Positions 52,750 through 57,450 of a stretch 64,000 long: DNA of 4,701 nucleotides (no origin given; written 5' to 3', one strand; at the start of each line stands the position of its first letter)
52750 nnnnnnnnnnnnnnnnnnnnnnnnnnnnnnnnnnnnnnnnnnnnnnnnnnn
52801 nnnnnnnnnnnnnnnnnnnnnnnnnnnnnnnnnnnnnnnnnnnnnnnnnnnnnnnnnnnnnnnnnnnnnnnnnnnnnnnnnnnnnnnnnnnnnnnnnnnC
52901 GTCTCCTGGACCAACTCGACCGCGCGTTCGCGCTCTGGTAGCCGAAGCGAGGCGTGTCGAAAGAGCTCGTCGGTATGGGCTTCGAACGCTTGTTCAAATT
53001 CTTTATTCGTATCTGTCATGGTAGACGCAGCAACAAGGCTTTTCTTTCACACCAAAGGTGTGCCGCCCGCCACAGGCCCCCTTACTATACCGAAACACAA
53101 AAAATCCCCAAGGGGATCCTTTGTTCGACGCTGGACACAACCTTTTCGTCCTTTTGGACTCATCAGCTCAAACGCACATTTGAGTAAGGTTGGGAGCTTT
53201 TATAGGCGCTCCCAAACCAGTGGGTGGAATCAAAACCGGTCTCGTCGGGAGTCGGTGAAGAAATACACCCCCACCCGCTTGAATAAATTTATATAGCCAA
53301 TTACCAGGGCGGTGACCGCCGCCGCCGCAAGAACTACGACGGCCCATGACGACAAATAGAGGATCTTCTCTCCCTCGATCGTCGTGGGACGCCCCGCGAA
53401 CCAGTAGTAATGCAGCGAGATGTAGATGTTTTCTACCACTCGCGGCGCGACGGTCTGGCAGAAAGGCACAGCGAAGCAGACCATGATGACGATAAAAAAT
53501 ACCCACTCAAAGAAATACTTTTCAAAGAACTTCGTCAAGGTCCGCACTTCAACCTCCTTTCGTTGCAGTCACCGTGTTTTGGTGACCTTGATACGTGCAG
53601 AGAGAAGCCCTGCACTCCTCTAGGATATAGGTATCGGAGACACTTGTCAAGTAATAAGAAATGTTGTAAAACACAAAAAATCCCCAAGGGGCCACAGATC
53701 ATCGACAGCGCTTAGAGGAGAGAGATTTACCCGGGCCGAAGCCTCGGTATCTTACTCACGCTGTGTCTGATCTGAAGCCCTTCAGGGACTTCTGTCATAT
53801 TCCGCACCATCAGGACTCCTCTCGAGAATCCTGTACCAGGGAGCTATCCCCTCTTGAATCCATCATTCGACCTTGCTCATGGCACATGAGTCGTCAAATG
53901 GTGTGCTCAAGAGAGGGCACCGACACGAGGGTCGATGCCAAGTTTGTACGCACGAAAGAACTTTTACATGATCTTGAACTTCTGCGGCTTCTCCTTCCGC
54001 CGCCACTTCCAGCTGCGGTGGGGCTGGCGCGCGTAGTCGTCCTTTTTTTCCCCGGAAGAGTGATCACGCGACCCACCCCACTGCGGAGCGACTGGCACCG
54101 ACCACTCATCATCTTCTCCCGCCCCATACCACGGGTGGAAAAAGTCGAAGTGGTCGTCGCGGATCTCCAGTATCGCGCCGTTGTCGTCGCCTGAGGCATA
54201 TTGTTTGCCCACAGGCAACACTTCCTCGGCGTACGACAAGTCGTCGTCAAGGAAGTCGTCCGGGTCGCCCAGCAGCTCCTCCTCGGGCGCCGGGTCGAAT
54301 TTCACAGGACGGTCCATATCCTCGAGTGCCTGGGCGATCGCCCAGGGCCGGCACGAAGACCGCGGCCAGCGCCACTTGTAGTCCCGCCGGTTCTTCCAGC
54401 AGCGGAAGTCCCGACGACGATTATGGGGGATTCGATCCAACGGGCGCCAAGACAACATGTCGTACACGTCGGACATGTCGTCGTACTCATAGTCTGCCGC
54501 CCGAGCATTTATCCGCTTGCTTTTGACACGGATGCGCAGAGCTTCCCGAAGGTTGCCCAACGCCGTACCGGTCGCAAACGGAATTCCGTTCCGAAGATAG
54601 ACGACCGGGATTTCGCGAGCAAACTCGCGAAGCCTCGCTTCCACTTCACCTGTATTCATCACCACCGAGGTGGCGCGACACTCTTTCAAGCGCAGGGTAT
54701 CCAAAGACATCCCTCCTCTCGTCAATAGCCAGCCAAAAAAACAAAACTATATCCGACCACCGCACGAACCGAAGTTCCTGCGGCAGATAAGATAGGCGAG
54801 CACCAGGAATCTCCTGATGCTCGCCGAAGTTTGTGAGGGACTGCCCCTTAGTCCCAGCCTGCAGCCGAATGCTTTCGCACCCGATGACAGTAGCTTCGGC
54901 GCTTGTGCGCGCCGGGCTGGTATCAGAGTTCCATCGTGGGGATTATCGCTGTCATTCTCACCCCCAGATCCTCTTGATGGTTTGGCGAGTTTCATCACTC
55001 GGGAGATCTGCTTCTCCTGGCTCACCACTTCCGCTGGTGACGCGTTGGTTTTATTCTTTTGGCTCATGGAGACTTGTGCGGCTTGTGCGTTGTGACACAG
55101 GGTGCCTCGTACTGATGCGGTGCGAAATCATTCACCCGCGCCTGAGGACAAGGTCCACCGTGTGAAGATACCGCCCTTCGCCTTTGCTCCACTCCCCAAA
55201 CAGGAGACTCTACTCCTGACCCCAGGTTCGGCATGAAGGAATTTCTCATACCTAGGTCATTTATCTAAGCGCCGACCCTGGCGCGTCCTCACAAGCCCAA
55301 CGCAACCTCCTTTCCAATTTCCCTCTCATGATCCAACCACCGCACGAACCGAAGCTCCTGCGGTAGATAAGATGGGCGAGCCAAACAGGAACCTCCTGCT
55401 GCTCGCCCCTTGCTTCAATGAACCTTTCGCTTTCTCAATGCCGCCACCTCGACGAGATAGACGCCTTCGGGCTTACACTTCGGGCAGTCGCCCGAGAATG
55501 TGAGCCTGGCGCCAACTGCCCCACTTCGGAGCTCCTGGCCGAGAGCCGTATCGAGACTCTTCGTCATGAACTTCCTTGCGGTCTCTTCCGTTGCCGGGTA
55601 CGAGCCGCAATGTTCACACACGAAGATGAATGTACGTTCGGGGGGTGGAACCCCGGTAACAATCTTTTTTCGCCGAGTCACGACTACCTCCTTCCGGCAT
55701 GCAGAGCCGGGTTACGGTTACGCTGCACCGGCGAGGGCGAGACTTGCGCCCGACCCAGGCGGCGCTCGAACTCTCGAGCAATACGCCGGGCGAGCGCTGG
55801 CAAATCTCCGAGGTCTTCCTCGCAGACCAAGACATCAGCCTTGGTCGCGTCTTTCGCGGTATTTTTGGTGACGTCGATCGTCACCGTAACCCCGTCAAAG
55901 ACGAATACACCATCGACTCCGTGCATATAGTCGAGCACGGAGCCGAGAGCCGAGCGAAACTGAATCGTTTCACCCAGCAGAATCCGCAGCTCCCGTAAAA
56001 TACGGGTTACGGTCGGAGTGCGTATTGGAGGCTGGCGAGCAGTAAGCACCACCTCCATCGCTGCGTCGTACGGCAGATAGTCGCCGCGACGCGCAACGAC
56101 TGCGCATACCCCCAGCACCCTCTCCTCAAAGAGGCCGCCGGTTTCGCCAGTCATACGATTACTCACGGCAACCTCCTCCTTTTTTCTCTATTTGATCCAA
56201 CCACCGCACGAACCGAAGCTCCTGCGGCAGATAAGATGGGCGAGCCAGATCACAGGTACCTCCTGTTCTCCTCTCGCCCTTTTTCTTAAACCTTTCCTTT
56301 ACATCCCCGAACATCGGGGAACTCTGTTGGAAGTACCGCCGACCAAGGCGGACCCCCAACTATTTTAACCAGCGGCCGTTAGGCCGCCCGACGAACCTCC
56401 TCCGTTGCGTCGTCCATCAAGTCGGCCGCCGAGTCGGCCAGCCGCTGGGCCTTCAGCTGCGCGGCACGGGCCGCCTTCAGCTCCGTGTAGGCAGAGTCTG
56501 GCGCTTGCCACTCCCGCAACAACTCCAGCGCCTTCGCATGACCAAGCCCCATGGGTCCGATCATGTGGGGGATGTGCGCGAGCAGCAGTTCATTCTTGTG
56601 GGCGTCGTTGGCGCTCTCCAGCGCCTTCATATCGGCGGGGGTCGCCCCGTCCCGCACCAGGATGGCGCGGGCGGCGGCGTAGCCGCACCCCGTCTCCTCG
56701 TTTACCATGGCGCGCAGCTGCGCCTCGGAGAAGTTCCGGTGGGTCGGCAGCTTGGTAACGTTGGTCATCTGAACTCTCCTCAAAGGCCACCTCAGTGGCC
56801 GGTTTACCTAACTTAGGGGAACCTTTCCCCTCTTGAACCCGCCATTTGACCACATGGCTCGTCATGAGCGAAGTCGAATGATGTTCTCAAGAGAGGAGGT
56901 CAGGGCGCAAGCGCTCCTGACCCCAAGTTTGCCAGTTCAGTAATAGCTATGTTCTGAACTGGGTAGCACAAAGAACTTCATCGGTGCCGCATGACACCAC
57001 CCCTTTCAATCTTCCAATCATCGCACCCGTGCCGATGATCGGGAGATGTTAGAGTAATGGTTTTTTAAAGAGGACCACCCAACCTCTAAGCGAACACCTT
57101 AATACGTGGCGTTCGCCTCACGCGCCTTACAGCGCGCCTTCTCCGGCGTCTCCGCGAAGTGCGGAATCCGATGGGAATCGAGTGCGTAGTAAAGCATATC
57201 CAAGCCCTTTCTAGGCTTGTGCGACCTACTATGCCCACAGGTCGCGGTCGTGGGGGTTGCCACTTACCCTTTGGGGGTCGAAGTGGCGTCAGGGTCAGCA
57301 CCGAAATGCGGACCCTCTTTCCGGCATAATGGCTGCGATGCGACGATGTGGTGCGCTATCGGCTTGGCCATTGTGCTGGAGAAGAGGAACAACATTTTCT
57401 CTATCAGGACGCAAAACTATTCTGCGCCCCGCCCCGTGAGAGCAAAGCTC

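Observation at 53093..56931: Repeat-bracketed ~3-kb accessory segment: two ~100-nt direct repeats with internal inverted repeats, a degenerate third relic, and identical 23-nt terminator repeats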

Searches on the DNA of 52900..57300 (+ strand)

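Call 5: search_rna_families(source=window, start=52900, end=57300, threshold=evalue, max_evalue=10, show_alignments=4)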
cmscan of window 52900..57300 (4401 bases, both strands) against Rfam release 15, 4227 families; matches with E-value up to 10: 4.
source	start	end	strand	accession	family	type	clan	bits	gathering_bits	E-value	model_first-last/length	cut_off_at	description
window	53138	53182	-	RF00008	Hammerhead_3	Gene; ribozyme;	CL00010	19.3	48.5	1.7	1-54/54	no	Hammerhead ribozyme (type III)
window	55803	55890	-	RF02621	BSnc120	Gene; sRNA;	-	17.7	114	3.4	1-88/88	no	Brucella sRNA 120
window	55266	55373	-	RF02226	sX7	Gene; sRNA;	-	17.4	55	5.5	1-95/95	no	Xanthomonas sRNA sX7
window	55710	55782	-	RF00233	Tymo_tRNA-like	Cis-reg;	-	16.1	40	5.5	1-84/84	no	Tymovirus/Pomovirus/Furovirus tRNA-like 3' UTR element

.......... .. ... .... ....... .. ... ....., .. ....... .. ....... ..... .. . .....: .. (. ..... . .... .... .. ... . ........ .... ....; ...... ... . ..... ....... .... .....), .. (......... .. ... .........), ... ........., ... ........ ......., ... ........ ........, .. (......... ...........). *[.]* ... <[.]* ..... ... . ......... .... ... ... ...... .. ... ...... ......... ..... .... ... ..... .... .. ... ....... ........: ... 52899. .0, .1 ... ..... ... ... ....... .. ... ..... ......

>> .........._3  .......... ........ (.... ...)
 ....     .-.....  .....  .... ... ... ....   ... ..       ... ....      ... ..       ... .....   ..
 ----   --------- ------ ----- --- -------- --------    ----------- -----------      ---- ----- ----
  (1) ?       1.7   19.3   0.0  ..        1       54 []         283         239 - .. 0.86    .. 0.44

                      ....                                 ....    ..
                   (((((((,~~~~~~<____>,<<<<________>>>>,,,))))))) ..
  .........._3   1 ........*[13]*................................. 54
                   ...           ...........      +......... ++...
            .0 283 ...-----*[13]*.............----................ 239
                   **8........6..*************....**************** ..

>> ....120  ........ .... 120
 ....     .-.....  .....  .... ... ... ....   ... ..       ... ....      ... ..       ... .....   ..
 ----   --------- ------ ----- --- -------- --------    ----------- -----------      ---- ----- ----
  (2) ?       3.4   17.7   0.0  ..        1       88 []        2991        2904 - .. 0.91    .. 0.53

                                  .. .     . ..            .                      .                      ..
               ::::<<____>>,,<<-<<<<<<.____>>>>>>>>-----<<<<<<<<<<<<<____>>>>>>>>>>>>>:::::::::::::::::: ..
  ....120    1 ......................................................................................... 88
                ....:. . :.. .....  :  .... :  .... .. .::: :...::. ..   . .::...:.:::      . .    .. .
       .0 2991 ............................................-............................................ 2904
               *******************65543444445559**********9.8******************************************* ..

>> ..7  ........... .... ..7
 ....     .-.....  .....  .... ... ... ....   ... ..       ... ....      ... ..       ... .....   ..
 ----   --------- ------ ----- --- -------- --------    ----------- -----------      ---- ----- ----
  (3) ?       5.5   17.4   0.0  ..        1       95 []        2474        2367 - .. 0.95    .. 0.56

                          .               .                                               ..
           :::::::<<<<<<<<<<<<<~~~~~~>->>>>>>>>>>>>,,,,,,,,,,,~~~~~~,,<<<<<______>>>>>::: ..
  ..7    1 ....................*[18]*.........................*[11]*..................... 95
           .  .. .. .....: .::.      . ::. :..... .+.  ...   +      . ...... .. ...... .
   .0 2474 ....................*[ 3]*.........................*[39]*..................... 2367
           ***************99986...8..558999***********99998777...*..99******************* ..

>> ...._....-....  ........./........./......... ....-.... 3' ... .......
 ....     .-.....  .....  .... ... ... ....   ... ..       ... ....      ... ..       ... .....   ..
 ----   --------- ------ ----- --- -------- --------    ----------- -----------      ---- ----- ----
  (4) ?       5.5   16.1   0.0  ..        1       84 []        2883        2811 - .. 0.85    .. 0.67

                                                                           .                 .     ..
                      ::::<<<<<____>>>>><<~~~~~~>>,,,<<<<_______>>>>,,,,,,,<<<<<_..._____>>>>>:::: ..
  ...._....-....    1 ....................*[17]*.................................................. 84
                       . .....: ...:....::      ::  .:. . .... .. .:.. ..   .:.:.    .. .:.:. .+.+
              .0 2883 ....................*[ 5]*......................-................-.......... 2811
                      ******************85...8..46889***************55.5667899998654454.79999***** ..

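Call 14: search_dna_similar(query=window:53000-57100:+, collection=phages, mode=distant)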
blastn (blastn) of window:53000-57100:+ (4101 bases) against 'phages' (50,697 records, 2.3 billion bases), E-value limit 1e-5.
No match.
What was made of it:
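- Closest known: Phage T7 intercistronic RNase III processing hairpins. Different: The host is an uncultured bacterium, not a phage (no phage match, call 14).
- Tried and rejected: No blastn match to 50,697 phage records (call 14).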

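Call 46: build_rna_model(alignment_id=A1, structure=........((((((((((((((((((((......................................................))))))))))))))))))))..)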
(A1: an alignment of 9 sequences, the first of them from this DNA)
Model R1 built from alignment A1 (9 sequences, 104 columns); structure: as given.
model positions 62; base pairs 20; branch points 0; effective number of sequences 5.19; information 0.902 bits per position. Calibrated on 0.2 Mb of random sequence (short: E-values are rough).
structure used (alignment columns):
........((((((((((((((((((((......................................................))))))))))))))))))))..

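Call 47: search_with_rna_model(model_id=R1, sources=[window, L021, L023, L025, L026, L027, L028, L029, L030, L031, L032, L033], max_evalue=10, show_alignments=0)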
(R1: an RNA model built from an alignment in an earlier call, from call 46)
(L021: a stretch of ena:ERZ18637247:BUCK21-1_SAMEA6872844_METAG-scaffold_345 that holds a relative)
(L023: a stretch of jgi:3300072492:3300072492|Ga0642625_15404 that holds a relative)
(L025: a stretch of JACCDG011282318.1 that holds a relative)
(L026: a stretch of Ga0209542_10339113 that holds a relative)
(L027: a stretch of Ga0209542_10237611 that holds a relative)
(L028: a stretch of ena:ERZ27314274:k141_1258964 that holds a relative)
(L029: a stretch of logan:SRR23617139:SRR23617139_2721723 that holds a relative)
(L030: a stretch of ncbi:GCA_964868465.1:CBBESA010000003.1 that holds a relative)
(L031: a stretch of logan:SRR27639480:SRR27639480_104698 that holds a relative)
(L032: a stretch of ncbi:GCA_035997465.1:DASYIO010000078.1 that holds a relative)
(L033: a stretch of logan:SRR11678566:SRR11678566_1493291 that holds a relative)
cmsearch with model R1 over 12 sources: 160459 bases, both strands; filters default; matches with E-value up to 10: 30.
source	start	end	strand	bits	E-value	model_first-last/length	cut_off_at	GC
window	56825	56899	-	69.4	7.5e-17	1-62/62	no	0.52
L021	6276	6374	+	64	2.3e-15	1-62/62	no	0.51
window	53846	53919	-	64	2.4e-15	1-62/62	no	0.5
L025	6528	6596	-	63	4.5e-15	1-62/62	no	0.48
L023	8435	8512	+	62.4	6.7e-15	1-62/62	no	0.5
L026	1129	1179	-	61.1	1.6e-14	1-62/62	no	0.43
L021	8565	8615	+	58.2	1e-13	1-62/62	no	0.49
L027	1434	1486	-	57.2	1.9e-13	1-62/62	no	0.57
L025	6527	6595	+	46.8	1.5e-10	1-62/62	no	0.49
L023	8581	8627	+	46.3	2.1e-10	1-62/62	no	0.43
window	53845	53918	+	44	9e-10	1-62/62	no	0.5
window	56824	56898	+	42.1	3.1e-09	1-62/62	no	0.51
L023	8436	8513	-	41.1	5.8e-09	1-62/62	no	0.5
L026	1128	1178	+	40.3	9.9e-09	1-62/62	no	0.45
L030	9162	9226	+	38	4.3e-08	1-62/62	no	0.51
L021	6277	6375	-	37.7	5.2e-08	1-62/62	no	0.49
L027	1433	1485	+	34.2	4.9e-07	1-62/62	no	0.55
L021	8566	8616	-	31.8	2.3e-06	1-62/62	no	0.49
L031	2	63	+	31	3.8e-06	4-62/62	no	0.48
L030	8518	8572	+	28.8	1.6e-05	1-62/62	no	0.44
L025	5282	5336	-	27.6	3.4e-05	1-62/62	no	0.44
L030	7982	8027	+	25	0.00018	1-62/62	no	0.43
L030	6681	6738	+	22.9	0.0007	1-62/62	no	0.4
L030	9163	9227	-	18.6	0.011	1-62/62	no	0.49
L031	1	64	-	16.3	0.048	1-62/62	no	0.48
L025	5281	5335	+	15.4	0.085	1-62/62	no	0.44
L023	8582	8628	-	13.6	0.27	1-62/62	no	0.43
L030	9366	9384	+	11.8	0.87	1-62/62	no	0.68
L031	203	221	+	11.8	0.87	1-62/62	no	0.68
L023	3354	3376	+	9.6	3.5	1-62/62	no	0.57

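Call 62: search_with_rna_model(model_id=R1, sources=[L034, L035, L036], max_evalue=1, filters=off, show_alignments=0)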
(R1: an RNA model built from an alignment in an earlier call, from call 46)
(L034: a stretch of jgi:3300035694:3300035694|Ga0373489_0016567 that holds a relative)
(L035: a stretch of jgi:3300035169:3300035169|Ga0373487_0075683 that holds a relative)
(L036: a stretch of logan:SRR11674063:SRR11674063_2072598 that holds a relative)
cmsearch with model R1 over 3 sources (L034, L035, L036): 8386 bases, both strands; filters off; matches with E-value up to 1: 10.
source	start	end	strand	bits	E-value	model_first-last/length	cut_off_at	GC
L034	2271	2350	+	60.8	9.6e-16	1-62/62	no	0.55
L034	2272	2351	-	41.5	2.4e-10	1-62/62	no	0.54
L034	3092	3139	+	41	3.3e-10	1-62/62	no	0.54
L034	3143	3191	+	33.5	4e-08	1-62/62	no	0.45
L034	3093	3140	-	29.2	6.4e-07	1-62/62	no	0.52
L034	3144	3192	-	18.4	0.00064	1-62/62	no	0.43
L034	4055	4105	+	18.4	0.00064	1-62/62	no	0.47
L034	4056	4106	-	11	0.075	1-62/62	no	0.49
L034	2141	2184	+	10.9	0.081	1-62/62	no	0.57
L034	3911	3940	+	10.7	0.093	1-62/62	no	0.67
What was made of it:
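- On MITE / small non-autonomous transposon: In relatives every copy lies inside the homologous island (calls 47, 62).
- The covariance model scores the gene strand 20-27 bits above the opposite strand (calls 47, 62). All 18 copies are gene-sense and intergenic within homologous islands (calls 47, 62).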

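Call 80: search_with_rna_model(model_id=R1, sources=[L037, L038, L039, L040, L041, L042], max_evalue=1, filters=off)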
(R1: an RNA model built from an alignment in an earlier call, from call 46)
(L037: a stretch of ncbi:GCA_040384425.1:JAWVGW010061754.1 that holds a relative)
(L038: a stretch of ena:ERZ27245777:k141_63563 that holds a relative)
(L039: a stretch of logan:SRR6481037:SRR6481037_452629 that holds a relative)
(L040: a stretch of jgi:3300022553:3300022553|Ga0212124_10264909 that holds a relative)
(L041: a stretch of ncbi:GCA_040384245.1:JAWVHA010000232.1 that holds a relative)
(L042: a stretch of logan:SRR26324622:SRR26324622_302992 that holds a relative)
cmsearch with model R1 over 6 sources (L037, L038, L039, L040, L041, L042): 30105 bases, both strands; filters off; matches with E-value up to 1: 0.
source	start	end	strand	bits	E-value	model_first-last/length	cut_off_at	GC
